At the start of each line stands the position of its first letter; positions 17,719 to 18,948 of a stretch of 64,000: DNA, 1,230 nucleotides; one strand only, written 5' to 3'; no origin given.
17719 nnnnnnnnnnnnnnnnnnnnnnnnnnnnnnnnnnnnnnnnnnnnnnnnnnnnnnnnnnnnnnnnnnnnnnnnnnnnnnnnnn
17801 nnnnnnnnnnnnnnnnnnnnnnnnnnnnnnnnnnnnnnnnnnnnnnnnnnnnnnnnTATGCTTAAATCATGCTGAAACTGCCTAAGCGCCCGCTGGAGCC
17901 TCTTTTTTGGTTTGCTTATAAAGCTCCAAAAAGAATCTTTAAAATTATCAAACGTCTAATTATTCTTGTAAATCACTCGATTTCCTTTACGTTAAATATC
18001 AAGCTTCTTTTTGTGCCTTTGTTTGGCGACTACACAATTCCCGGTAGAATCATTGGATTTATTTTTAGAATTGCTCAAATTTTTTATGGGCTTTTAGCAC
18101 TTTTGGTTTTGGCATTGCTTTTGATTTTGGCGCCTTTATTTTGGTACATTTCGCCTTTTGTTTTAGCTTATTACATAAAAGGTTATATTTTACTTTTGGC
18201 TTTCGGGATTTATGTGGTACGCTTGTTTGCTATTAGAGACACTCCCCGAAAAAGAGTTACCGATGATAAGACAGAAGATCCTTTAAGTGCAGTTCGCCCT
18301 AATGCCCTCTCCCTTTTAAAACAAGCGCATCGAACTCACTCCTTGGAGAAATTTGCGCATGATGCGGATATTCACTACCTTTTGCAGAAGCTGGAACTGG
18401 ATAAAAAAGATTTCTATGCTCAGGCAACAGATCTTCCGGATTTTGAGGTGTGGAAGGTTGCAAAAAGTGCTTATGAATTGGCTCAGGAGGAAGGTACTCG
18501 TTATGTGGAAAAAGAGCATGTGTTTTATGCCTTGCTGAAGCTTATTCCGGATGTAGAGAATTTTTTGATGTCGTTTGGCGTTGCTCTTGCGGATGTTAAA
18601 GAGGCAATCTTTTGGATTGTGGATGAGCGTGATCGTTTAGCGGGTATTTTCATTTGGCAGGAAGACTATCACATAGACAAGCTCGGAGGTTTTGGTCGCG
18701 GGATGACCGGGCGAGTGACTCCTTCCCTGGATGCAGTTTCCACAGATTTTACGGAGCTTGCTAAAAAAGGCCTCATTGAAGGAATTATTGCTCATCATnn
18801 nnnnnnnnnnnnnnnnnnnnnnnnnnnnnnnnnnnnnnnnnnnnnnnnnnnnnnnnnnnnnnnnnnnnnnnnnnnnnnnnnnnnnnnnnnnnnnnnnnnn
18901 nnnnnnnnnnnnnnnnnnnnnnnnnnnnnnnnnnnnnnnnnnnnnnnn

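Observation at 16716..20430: Co-directional module: SipW-cognate TasA/camelysin-like protein, SipW signal peptidase and a membrane-anchored Hsp100/Clp AAA+ ATPase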

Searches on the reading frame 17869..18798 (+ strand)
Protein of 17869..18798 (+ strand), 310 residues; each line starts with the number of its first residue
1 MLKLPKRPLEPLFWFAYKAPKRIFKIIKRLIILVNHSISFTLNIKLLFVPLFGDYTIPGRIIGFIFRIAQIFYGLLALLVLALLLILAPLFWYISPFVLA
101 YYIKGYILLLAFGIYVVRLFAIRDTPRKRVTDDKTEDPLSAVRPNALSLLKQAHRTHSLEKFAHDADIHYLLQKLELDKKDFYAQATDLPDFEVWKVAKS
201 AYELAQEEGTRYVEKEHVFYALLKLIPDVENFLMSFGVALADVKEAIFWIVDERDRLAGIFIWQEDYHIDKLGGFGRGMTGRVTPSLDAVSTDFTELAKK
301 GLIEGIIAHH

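Call 7: find_homologous_proteins(query=window:17869-18798:+, max_evalue=0.001)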
Query window:17869-18798:+ (310 aa): 3 proteins with E <= 0.001 among 8000 candidates.
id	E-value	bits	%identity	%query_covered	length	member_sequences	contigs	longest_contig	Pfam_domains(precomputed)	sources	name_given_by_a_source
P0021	4.3e-102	360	53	100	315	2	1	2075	-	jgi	-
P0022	3.1e-57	212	37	96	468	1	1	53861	PF00004.36,PF07728.21,PF13191.13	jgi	jgi:ATP-dependent Clp protease ATP-binding subunit ClpA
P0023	5.4e-18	83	31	83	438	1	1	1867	PF00004.36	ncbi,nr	ncbi:MAG: AAA family ATPase, partial [bacterium]|nr:AAA family ATPase [bacterium]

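Call 12: find_encoding_contigs(protein=P0022, flank=10000, max_places=3)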
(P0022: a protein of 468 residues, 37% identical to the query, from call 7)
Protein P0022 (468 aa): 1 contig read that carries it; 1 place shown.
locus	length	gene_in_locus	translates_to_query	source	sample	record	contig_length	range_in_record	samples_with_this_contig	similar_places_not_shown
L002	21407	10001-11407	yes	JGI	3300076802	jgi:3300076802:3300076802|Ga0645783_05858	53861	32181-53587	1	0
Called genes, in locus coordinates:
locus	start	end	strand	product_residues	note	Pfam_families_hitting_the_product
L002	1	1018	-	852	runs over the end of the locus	PF07517:SecA_DEAD, PF01043:SecA_PP_bind, PF21090:P-loop_SecA, PF07516:SecA_SW, PF02810:SEC-C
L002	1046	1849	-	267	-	PF02673:BacA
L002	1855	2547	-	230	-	PF01564:Spermine_synth (weak), PF13649:Methyltransf_25 (faint)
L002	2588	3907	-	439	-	PF02403:Seryl_tRNA_N, PF00587:tRNA-synt_2b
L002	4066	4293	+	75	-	PF01176:eIF-1a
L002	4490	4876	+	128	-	PF00416:Ribosomal_S13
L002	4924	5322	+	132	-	PF00411:Ribosomal_S11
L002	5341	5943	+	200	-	PF00163:Ribosomal_S4, PF01479:S4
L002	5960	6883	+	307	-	PF01193:RNA_pol_L, PF01000:RNA_pol_A_bac, PF03118:RNA_pol_A_CTD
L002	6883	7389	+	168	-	PF01196:Ribosomal_L17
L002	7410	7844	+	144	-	PF00572:Ribosomal_L13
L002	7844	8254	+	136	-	PF00380:Ribosomal_S9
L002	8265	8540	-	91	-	PF13560:HTH_31, PF12844:HTH_19, PF01381:HTH_3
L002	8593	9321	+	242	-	PF20582:UPF0758_N, PF04002:RadC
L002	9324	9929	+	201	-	-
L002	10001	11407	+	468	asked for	PF13191:AAA_16 (faint), PF00004:AAA, PF07728:AAA_5 (weak)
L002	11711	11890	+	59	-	-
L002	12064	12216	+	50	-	PF07724:AAA_2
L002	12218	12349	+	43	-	-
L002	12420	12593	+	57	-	PF10431:ClpB_D2-small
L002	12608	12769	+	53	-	-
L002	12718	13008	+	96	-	-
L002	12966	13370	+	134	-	PF03462:PCRF, PF00472:RF-1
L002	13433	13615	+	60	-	-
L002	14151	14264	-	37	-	-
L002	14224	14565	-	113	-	-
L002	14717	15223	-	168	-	PF09397:FtsK_gamma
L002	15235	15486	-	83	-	PF01580:FtsK_SpoIIIE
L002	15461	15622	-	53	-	PF01580:FtsK_SpoIIIE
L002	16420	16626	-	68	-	PF13491:FtsK_4TM (weak)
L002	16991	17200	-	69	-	-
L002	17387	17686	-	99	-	-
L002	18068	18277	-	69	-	-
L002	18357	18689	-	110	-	PF00753:Lactamase_B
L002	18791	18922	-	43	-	-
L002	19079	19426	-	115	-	PF03167:UDG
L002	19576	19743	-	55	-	-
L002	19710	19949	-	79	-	-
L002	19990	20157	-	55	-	PF22667:Lon_lid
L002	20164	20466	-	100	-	PF00004:AAA (weak), PF07724:AAA_2 (weak)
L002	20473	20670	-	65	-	PF00004:AAA (weak)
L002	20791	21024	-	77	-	-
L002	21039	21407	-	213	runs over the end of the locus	?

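Call 18: search_protein_representatives(protein=window:17869-18738:+)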
Query: 290 residues. Proteins with E-value up to 0.001 (for the whole library): 118; up to 1e-10: 60; up to 1e-30: 12. The best 118 are listed.
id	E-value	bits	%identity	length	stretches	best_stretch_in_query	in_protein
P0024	4.2e-187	636.7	100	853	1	1-290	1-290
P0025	3.8e-60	220.1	39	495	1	4-289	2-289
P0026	2.4e-56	207.6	37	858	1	7-290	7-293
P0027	1.5e-49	185.2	36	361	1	7-290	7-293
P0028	2.3e-47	178.1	37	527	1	13-289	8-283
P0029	1.5e-45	172.2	35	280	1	4-267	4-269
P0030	4.7e-45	170.5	37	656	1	3-290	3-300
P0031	2.6e-43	164.8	33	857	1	4-290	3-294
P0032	2.6e-43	164.8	33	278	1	7-273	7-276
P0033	1.6e-38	149.1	38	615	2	11-193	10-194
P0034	4.0e-33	131.4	30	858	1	12-288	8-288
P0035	3.0e-31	125.2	39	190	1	7-185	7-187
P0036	1.2e-30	123.2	40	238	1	6-184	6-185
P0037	1.0e-28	116.9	43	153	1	5-133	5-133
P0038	6.2e-27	111.1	32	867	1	34-290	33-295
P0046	6.3e-21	91.3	28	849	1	2-288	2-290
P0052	7.5e-20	87.8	27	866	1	6-288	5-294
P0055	3.5e-19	85.6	29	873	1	11-289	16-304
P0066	5.4e-16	75.1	23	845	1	13-290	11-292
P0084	1.7e-10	57.1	22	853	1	12-288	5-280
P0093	2.1e-08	50.2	26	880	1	13-286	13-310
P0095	2.7e-08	49.9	35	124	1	17-109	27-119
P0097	3.6e-07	46.2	36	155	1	20-107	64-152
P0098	8.1e-07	45.0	34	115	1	14-108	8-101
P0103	3.1e-06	43.1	33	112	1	13-102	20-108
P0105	6.5e-06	42.1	34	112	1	13-103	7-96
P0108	1.7e-05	40.7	37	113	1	13-100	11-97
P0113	4.0e-05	39.5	36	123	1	11-103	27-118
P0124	1.9e-04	37.2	38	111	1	14-99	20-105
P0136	6.0e-04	35.6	26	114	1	13-103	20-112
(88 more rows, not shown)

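Call 21: search_protein_families(library=pfam, proteins=[P0095, P0097, P0098, P0103, P0105, P0108, P0113, P0124, P0136], max_evalue=1)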
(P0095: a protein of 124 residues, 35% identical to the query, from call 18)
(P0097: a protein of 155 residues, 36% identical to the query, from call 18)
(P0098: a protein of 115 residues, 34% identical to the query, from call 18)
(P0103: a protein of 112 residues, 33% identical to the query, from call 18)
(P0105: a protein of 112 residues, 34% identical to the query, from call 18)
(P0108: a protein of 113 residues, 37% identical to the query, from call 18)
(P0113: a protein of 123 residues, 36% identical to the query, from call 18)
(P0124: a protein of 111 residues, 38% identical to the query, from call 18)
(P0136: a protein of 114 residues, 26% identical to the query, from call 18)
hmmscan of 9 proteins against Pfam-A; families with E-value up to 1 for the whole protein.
P0095 (124 aa): 0 families

P0097 (155 aa): 3 families
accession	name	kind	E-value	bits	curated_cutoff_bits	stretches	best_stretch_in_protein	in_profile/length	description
PF20990.2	DUF2207_C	-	0.015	15.5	33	1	27-150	47-179/247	Predicted membrane protein (DUF2207) C-terminal domain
PF14536.11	DUF4441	-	0.11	13.1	24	1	22-92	41-113/116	Domain of unknown function (DUF4441)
PF00487.30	FA_desaturase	-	0.12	12.6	29.7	1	38-149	72-175/253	Fatty acid desaturase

P0098 (115 aa): 0 families

P0103 (112 aa): 0 families

P0105 (112 aa): 0 families

P0108 (113 aa): 0 families

P0113 (123 aa): 0 families

P0124 (111 aa): 0 families

P0136 (114 aa): 0 families

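Call 33: find_related_loci(query=A3, collection=genome_contigs, flank=10000)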
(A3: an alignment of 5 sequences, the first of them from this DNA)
Query A3 (306 aa) in genome_contigs; peptide patterns used: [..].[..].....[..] (x = any residue, [..] = any of these).
54 stretches matched a pattern; 36 encode a relative of the query (tblastn E <= 1e-3); 36 distinct loci.
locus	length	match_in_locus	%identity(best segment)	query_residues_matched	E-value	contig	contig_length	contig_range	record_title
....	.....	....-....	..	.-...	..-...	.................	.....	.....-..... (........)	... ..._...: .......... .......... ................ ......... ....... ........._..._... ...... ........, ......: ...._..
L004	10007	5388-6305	52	1-306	5e-107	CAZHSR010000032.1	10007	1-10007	MAG TPA_asm: uncultured Candidatus Saccharibacteria bacterium isolate SRP192927_co7_633 genome assembly, contig: NODE_14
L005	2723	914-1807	57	9-306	3e-108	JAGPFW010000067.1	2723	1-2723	Patescibacteria group bacterium isolate Gw_SlDig_bin_207 Gw_SlDig_100985_length_2723_cov_4.212250, whole genome shotgun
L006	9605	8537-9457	55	1-306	1e-103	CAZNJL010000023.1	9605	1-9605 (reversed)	MAG TPA_asm: uncultured Candidatus Saccharibacteria bacterium isolate SRP178699_co1_444 genome assembly, contig: NODE_98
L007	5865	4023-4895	41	14-301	4e-71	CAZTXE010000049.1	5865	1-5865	MAG TPA_asm: uncultured Candidatus Saccharibacteria bacterium isolate binchicken_co28_14 genome assembly, contig: NODE_8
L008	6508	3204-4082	39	14-306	6e-70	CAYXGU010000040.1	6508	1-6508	MAG TPA_asm: uncultured Candidatus Saccharibacteria bacterium isolate SRP329715_co1_64 genome assembly, contig: NODE_183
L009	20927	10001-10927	40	1-306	1e-67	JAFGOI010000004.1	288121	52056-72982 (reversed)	MAG: Patescibacteria group bacterium isolate Zod_Metabat.613 k87_2257151, whole genome shotgun sequence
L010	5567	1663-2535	38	12-300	2e-66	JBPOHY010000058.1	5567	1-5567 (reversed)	MAG: candidate division WWE3 bacterium isolate MAG_425 c_000000405787, whole genome shotgun sequence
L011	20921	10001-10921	38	1-306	9e-65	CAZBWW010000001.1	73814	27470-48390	MAG TPA_asm: uncultured Candidatus Saccharibacteria bacterium isolate SRP329715_co1_384 genome assembly, contig: NODE_38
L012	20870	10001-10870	37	14-301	6e-64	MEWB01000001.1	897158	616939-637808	MAG: candidate division WWE3 bacterium RIFOXYC1_FULL_40_10 RIFOXYC1_FULL_WWE3_40_10_complete_curated, whole genome shotg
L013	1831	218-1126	40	2-301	4e-63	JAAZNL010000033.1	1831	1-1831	MAG: candidate division WWE3 bacterium isolate AS27yjCOA_165 73736_AS27, whole genome shotgun sequence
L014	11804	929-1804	40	12-301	6e-61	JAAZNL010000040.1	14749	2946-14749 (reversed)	MAG: candidate division WWE3 bacterium isolate AS27yjCOA_165 99644_AS27, whole genome shotgun sequence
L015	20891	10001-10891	37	12-306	5e-61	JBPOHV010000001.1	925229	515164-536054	MAG: candidate division WWE3 bacterium isolate MAG_289 c_000000385610, whole genome shotgun sequence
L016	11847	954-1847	41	1-306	3e-60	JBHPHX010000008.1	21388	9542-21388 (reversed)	Patescibacteria group bacterium isolate SAG AM-312-C07 AM-312-C07_NODE_8, whole genome shotgun sequence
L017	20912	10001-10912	37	1-301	1e-58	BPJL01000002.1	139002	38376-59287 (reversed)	MAG: Patescibacteria group bacterium KatS3mg101 DNA, contig_15299, whole genome shotgun sequence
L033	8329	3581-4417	31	11-301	8e-30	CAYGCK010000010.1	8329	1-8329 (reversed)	MAG TPA_asm: uncultured Candidatus Saccharibacteria bacterium isolate ERP108616_co2_550 genome assembly, contig: NODE_16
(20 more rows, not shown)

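Call 36: find_homologous_proteins(query=A2, max_evalue=0.00001)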
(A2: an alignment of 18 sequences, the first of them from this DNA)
Query A2 (18 sequences) (306 aa, profile of the alignment): 2 proteins with E <= 0.00001 among 8000 candidates.
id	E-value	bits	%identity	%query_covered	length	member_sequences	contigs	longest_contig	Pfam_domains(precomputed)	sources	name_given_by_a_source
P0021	1.1e-76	276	53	100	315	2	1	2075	-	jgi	-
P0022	1.2e-71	260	37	97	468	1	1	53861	PF00004.36,PF07728.21,PF13191.13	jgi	jgi:ATP-dependent Clp protease ATP-binding subunit ClpA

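Call 42: search_protein_families(library=pfam, alignment_id=A2, max_evalue=1)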
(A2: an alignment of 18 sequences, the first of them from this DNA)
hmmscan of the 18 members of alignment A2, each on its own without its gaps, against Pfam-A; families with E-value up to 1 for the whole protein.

A. member 1, seq(306 aa): 2 families
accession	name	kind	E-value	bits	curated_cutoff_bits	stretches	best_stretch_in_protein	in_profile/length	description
PF02861.25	Clp_N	-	0.0039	17.8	20.7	1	201-247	1-48/53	Clp amino terminal domain, pathogenicity island component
PF00808.29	CBFD_NFYB_HMF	-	0.17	12.7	21.4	1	196-222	39-65/65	Histone-like transcription factor (CBF/NF-Y) and archaeal histone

B. families by the number of members that match (of 18 scanned): 15 families
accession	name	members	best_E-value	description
PF02861.25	Clp_N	9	4.5e-06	Clp amino terminal domain, pathogenicity island component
PF20468.4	HPS6_C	1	0.017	Hermansky-Pudlak syndrome 6 protein C-terminal domain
PF08862.16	DUF1829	1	0.028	Domain of unknown function DUF1829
PF07062.17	Clc-like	1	0.077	Clc-like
PF05987.18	DUF898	1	0.093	Bacterial protein of unknown function (DUF898)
PF13954.11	PapC_N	1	0.11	PapC N-terminal domain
PF15047.11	DUF4533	1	0.13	Protein of unknown function (DUF4533)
PF00808.29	CBFD_NFYB_HMF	1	0.17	Histone-like transcription factor (CBF/NF-Y) and archaeal histone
PF21237.2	Pus10_N_euk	1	0.18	Eukaryotic Pus10, N-terminal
PF13547.12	GTA_TIM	1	0.19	GTA TIM-barrel-like domain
PF07332.16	Phage_holin_3_6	1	0.26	Putative Actinobacterial Holin-X, holin superfamily III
PF06545.17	AllG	1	0.28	Oxamate carbamoyltransferase subunit AllG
PF02706.20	Wzz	1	0.36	Chain length determinant protein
PF12133.13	bCoV_NS6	1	0.4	Betacoronavirus NS6 protein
PF12682.12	Flavodoxin_4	1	0.61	Flavodoxin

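Call 45: list_cluster_members(proteins=[P0026, P0031, P0034, P0038, P0046, P0052, P0055, P0066, P0084, P0093])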
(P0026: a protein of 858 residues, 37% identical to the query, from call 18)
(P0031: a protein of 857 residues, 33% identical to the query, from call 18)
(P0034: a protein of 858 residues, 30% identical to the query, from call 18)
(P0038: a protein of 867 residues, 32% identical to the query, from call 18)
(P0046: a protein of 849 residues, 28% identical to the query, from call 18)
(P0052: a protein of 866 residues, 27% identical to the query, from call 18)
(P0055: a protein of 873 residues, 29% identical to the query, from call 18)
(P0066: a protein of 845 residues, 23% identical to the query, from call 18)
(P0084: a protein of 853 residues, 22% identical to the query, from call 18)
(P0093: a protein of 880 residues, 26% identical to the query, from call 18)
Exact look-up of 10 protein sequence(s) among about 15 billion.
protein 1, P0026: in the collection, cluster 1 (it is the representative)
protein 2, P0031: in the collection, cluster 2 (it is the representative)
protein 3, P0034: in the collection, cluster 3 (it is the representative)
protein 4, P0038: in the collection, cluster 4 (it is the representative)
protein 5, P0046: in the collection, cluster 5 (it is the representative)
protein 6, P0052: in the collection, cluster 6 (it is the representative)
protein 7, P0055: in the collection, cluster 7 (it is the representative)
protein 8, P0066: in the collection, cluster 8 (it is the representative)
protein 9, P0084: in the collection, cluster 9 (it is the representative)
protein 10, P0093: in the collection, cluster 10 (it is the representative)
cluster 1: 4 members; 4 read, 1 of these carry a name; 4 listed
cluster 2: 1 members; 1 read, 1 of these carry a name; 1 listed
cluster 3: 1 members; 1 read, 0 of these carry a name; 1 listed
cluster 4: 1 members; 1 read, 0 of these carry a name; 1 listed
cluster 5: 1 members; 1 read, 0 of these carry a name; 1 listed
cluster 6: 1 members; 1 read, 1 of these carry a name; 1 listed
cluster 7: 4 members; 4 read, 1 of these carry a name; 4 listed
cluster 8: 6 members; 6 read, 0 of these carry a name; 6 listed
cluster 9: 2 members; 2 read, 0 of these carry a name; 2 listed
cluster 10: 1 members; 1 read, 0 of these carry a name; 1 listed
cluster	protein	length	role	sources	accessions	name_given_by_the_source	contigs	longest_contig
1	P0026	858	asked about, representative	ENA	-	-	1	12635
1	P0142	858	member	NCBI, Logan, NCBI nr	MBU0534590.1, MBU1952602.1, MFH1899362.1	MAG: ATP-dependent Clp protease ATP-binding subunit [Patescibacteria group bacterium] | ATP-dependent Clp protease ATP-binding subunit [Patescibacteria group bacterium]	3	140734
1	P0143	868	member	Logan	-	-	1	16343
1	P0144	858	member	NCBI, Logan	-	-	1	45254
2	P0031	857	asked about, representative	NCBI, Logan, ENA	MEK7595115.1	MAG: ATP-dependent Clp protease ATP-binding subunit [Patescibacteria group bacterium]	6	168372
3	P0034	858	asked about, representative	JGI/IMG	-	-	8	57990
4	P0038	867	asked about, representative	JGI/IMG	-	-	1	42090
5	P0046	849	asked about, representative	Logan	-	-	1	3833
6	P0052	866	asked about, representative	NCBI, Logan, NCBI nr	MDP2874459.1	MAG: ATP-dependent Clp protease ATP-binding subunit [bacterium] | ATP-dependent Clp protease ATP-binding subunit [bacterium]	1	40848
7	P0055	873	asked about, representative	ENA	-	-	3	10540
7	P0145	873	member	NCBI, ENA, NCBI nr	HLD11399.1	MAG TPA: AAA family ATPase [Patescibacteria group bacterium] | AAA family ATPase [Patescibacteria group bacterium]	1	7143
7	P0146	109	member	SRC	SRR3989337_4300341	-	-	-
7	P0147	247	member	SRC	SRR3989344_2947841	-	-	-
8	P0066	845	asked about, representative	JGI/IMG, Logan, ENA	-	-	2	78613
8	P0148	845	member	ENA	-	-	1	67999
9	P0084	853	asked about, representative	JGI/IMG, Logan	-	-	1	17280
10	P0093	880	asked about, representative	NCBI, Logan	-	-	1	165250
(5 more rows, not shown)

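Call 47: find_encoding_contigs(protein=P0066, flank=8000, max_places=2)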
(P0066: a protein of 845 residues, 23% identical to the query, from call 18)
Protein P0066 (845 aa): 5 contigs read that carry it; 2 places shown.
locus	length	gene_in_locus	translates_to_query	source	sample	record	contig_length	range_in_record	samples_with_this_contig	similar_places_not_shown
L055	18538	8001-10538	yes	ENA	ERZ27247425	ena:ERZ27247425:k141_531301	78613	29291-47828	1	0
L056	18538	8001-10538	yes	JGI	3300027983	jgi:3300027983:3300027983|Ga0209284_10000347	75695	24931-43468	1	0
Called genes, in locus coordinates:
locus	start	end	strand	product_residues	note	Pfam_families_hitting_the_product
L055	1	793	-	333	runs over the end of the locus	-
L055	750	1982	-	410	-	PF13439:Glyco_transf_4, PF00534:Glycos_transf_1, PF13692:Glyco_trans_1_4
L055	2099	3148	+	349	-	PF13439:Glyco_transf_4 (weak), PF00534:Glycos_transf_1, PF13692:Glyco_trans_1_4, PF13524:Glyco_trans_1_2, PF26337:Gtf3_C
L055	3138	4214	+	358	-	-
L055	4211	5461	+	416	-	PF00464:SHMT, PF01212:Beta_elim_lyase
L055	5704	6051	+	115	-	-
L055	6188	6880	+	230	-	-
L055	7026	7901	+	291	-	PF01261:AP_endonuc_2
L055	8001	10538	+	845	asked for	PF05673:DUF815 (weak), PF20703:nSTAND1 (weak), PF00004:AAA, PF17871:AAA_lid_9 (weak), PF00004:AAA, PF07724:AAA_2, PF07728:AAA_5 (weak), PF10431:ClpB_D2-small, +14 more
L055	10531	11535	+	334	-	PF03462:PCRF, PF00472:RF-1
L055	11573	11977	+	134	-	-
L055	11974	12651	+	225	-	PF00005:ABC_tran, PF13304:AAA_21 (faint)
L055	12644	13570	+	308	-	PF18075:FtsX_ECD, PF02687:FtsX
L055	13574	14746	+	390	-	PF01551:Peptidase_M23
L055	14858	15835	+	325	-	-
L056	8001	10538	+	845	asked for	PF05673:DUF815 (weak), PF20703:nSTAND1 (weak), PF00004:AAA, PF17871:AAA_lid_9 (weak), PF00004:AAA, PF07724:AAA_2, PF07728:AAA_5 (weak), PF10431:ClpB_D2-small, +14 more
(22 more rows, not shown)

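Call 49: find_encoding_contigs(protein=P0093, flank=7000, max_places=1)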
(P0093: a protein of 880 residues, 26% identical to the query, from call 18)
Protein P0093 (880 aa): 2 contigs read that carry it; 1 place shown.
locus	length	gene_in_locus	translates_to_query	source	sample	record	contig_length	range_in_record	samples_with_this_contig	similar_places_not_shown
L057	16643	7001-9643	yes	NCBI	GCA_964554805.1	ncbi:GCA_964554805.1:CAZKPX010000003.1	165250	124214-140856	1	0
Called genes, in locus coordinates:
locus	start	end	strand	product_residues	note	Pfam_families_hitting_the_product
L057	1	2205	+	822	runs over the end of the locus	-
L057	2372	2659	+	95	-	-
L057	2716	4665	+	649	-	PF00912:Transgly, PF00905:Transpeptidase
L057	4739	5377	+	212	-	PF01351:RNase_HII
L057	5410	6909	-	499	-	-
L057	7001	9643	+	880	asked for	PF00910:RNA_helicase (faint), PF13191:AAA_16, PF00004:AAA (weak), PF17871:AAA_lid_9, PF00004:AAA, PF07724:AAA_2, PF07728:AAA_5, PF10431:ClpB_D2-small, +6 more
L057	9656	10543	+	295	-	-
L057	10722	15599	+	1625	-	-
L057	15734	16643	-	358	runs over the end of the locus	PF21686:LigD_Prim-Pol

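Call 50: find_encoding_contigs(protein=P0084, flank=7000, max_places=1)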
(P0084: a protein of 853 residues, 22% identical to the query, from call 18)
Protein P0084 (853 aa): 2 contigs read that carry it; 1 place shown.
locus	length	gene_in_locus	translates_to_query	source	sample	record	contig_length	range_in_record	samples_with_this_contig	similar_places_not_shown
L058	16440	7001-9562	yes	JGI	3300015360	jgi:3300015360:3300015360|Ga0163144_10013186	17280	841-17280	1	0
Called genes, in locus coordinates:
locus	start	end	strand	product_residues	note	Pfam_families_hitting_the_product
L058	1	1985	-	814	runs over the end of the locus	PF01588:tRNA_bind, PF03483:B3_4, PF03484:B5, PF17759:tRNA_synthFbeta, PF03147:FDX-ACB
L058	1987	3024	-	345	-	PF02912:Phe_tRNA-synt_N, PF01409:tRNA-synt_2d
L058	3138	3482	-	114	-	PF00453:Ribosomal_L20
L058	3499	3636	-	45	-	-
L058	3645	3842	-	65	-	PF01632:Ribosomal_L35p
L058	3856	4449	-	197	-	PF05198:IF3_N, PF00707:IF3_C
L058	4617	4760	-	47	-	-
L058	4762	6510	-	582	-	PF07973:tRNA_SAD (weak), PF00587:tRNA-synt_2b, PF03129:HGTP_anticodon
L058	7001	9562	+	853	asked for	PF13401:AAA_22 (faint), PF12775:AAA_7 (faint), PF00005:ABC_tran (faint), PF00158:Sigma54_activat (weak), PF00004:AAA, PF07724:AAA_2, PF07728:AAA_5, PF10431:ClpB_D2-small, +3 more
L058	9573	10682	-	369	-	PF02163:Peptidase_M50, PF13180:PDZ_2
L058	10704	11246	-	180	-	PF01765:RRF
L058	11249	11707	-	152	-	PF25025:EF-Ts_N (weak), PF00889:EF_TS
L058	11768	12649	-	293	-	PF00318:Ribosomal_S2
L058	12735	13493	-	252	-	PF00849:PseudoU_synth_2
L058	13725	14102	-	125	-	PF00072:Response_reg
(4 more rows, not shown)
